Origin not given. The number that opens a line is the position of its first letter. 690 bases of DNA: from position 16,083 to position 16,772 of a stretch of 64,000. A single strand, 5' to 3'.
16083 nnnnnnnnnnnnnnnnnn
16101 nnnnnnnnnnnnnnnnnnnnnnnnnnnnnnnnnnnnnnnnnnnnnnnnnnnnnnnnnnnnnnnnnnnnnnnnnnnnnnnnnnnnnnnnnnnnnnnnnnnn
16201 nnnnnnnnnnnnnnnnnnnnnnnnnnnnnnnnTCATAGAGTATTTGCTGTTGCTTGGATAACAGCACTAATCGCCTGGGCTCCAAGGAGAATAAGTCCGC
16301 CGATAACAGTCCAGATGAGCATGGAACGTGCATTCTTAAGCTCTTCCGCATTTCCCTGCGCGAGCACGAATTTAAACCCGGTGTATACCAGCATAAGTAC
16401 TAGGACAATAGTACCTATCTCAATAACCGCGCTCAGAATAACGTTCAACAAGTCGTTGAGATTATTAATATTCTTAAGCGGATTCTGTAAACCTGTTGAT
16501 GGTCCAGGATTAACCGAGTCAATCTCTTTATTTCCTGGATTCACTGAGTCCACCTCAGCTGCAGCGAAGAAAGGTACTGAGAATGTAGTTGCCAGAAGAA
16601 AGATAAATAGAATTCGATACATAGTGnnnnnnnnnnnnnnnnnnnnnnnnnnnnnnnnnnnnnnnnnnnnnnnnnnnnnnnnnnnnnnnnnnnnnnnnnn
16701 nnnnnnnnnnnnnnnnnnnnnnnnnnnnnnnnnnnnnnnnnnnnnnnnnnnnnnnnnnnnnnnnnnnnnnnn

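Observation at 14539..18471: Translationally coupled cluster: SAM-MTase, anchored SBP-like protein and five tandem paralogous pilin-like 2-TM proteins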

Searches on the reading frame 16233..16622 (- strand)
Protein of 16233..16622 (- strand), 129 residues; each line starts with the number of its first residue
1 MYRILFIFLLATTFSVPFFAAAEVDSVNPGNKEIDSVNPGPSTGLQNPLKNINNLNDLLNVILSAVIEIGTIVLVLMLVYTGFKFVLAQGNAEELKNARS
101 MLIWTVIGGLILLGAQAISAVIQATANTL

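Call 3: search_protein_families(library=pfam, proteins=[window:16233-16622:-], max_evalue=1)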
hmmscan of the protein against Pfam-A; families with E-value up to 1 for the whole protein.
window:16233-16622:- (129 aa): 5 families
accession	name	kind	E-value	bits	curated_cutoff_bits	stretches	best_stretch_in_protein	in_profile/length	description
PF18895.5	T4SS_pilin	-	7.5e-08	32.8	26.6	1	54-121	4-70/71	Type IV secretion system pilin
PF04956.18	TrbC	-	0.001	19.7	27.9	1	53-119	35-95/98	TrbC/VIRB2 pilin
PF01554.23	MatE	-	0.0029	17.7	24.9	1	50-128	63-141/161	MatE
PF19607.4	DUF6112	-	0.053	13.8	25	1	53-115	11-73/88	Family of unknown function (DUF6112)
PF20556.3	DUF6768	-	0.59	10.3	27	1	53-107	33-87/123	Family of unknown function (DUF6768)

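Call 33: search_protein_families(library=ncbifam, proteins=[window:16233-16622:-], max_evalue=0.01)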
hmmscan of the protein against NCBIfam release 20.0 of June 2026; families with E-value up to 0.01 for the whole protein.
window:16233-16622:- (129 aa): 1 family
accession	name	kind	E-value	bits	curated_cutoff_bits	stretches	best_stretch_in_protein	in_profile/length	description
NF045849.1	ICE_MMCAP2_0565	equivalog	7.2e-07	28.8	40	1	53-123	7-77/80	Mbov_0395 family pilin-like conjugal transfer protein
